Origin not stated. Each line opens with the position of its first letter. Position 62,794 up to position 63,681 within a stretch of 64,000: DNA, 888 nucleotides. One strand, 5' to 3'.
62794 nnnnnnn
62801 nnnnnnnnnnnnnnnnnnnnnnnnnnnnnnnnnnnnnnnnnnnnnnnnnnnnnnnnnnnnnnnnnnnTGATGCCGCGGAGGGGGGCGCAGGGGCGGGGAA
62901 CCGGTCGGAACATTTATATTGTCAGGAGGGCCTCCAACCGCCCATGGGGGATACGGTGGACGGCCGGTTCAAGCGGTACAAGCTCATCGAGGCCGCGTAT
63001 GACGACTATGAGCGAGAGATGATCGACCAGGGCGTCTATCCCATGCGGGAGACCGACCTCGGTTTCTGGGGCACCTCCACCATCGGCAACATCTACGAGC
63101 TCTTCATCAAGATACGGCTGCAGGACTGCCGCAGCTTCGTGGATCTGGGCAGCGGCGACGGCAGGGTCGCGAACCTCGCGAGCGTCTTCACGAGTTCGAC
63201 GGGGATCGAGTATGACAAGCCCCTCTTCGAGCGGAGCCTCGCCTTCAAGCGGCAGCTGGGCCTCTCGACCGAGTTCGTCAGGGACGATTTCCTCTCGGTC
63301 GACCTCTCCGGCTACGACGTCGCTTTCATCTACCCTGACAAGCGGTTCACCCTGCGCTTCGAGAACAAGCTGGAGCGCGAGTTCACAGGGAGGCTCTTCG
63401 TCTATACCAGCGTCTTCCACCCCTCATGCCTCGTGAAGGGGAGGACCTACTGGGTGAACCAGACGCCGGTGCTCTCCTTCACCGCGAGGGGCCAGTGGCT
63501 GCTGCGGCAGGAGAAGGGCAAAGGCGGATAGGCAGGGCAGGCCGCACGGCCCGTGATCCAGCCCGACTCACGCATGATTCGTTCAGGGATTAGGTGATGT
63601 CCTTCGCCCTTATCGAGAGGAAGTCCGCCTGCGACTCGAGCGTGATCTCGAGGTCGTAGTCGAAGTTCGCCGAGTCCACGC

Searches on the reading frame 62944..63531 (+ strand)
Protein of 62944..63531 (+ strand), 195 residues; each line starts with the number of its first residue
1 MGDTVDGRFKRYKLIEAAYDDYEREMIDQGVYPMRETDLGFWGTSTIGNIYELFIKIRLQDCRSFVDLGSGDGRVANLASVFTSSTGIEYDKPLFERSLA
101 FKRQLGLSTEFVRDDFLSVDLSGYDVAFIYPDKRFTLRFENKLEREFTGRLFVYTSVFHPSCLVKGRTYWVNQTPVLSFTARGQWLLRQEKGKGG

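Call 43: find_encoding_contigs(protein=window:62944-63531:+, flank=10000, max_places=3)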
Protein window:62944-63531:+ (195 aa): 1 contig read that carries it; 1 place shown.
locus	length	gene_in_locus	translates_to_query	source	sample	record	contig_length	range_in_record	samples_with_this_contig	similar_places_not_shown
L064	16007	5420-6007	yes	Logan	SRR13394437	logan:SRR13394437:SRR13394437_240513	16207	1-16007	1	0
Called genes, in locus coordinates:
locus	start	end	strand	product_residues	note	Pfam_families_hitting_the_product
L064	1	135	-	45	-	?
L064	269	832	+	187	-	-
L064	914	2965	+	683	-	-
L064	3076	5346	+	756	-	PF01261:AP_endonuc_2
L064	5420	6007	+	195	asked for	-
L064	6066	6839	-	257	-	-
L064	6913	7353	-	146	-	-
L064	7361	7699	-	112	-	-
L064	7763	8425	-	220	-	-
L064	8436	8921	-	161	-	-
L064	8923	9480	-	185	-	-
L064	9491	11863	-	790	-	-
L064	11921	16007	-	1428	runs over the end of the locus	?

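Call 70: search_protein_families(library=pfam, proteins=[L064:6066-6839:-, L064:6913-7353:-, L064:7361-7699:-, L064:7763-8425:-, L064:8436-8921:-, L064:8923-9480:-, L064:9491-11863:-, L064:11921-16006:-], max_evalue=0.1)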
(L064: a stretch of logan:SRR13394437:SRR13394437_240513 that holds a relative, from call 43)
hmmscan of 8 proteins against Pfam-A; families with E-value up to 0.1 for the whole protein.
L064:6066-6839:- (257 aa): 1 family
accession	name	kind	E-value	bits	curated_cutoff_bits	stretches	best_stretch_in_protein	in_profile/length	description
PF23960.2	DUF7289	-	0.0094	15.9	27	1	39-135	13-105/238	Family of unknown function (DUF7289)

L064:6913-7353:- (146 aa): 0 families

L064:7361-7699:- (112 aa): 3 families
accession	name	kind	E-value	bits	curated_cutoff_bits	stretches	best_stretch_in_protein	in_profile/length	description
PF21350.2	Cas6_I-A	-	0.019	15.7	27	1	18-64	43-90/101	CRISPR-associated protein Cas6, N-terminal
PF04341.17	DUF485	-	0.026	14.9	28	1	27-94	12-82/88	Protein of unknown function, DUF485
PF10066.14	DUF2304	-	0.057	14.1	25.5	1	19-95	20-97/106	Uncharacterized conserved protein (DUF2304)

L064:7763-8425:- (220 aa): 2 families
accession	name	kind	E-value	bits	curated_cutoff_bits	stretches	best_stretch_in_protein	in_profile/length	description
PF07790.16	Pilin_N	-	0.036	15.3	25.2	1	53-84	1-31/78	Archaeal Type IV pilin, N-terminal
PF02936.19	COX4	-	0.087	13.3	26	0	62-119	74-130/138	Cytochrome c oxidase subunit IV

L064:8436-8921:- (161 aa): 0 families

L064:8923-9480:- (185 aa): 0 families

L064:9491-11863:- (790 aa): 3 families
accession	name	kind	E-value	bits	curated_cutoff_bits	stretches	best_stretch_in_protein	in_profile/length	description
PF00630.25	Filamin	-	6.5e-05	24.1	26.9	1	540-620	8-85/93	Filamin/ABP280 repeat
PF19077.6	Big_13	-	0.0023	18.8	27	1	502-532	71-102/102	Bacterial Ig-like domain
PF00041.27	fn3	-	0.022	15.4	25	0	367-436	7-73/84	Fibronectin type III domain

L064:11921-16006:- (1361 aa): 6 families
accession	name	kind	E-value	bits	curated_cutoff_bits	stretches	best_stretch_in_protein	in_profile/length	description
PF19077.6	Big_13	-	2.4e-08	34.8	27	1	909-941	70-102/102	Bacterial Ig-like domain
PF09134.16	Invasin_D3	-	0.0064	17.4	33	0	1176-1212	54-92/98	Invasin, domain 3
PF25788.1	Ig_Rha78A_N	-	0.013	16.1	27.4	0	958-1033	17-95/105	Rha78A-like, N-terminal immunoglobulin domain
PF07495.19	Y_Y_Y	-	0.013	15.8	26.6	1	899-932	24-56/65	Y_Y_Y domain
PF12245.14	Big_3_2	-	0.036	14.7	23.3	0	969-1033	41-115/122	Bacterial Ig-like domain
PF00630.25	Filamin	-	0.088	14.1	26.9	0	1175-1207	54-85/93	Filamin/ABP280 repeat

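Call 71: search_protein_families(library=ncbifam, proteins=[L064:6066-6839:-, L064:6913-7353:-, L064:7361-7699:-, L064:7763-8425:-, L064:8436-8921:-, L064:8923-9480:-], max_evalue=0.1)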
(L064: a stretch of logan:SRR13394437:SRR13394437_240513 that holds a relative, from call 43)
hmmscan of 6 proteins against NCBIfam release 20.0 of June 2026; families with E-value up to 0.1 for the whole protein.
L064:6066-6839:- (257 aa): 1 family
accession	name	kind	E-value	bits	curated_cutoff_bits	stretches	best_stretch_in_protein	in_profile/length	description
TIGR03438.1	egtD_ergothio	equivalog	0.04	13.1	290.9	1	131-212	209-289/301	L-histidine N(alpha)-methyltransferase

L064:6913-7353:- (146 aa): 1 family
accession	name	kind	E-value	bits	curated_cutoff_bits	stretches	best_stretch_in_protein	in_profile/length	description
NF058513.1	Rod_Core_CpcG4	exception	0.044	13.2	440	1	59-93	30-64/250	phycobilisome rod-core linker protein CpcG4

L064:7361-7699:- (112 aa): 1 family
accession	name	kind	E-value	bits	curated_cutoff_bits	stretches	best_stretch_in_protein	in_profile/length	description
TIGR02209.1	ftsL_broad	equivalog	0.02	14.8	42.45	0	60-78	2-20/85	cell division protein FtsL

L064:7763-8425:- (220 aa): 2 families
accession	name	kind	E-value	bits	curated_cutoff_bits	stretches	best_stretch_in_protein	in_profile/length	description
TIGR02537.2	arch_flag_Nterm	domain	2.6e-06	26.8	20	1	52-75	2-25/33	archaellin/type IV pilin N-terminal domain-containing protein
NF046073.1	UpsA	equivalog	0.00052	20.2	130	1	52-82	1-31/136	pilin subunit UpsA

L064:8436-8921:- (161 aa): 0 families

L064:8923-9480:- (185 aa): 0 families
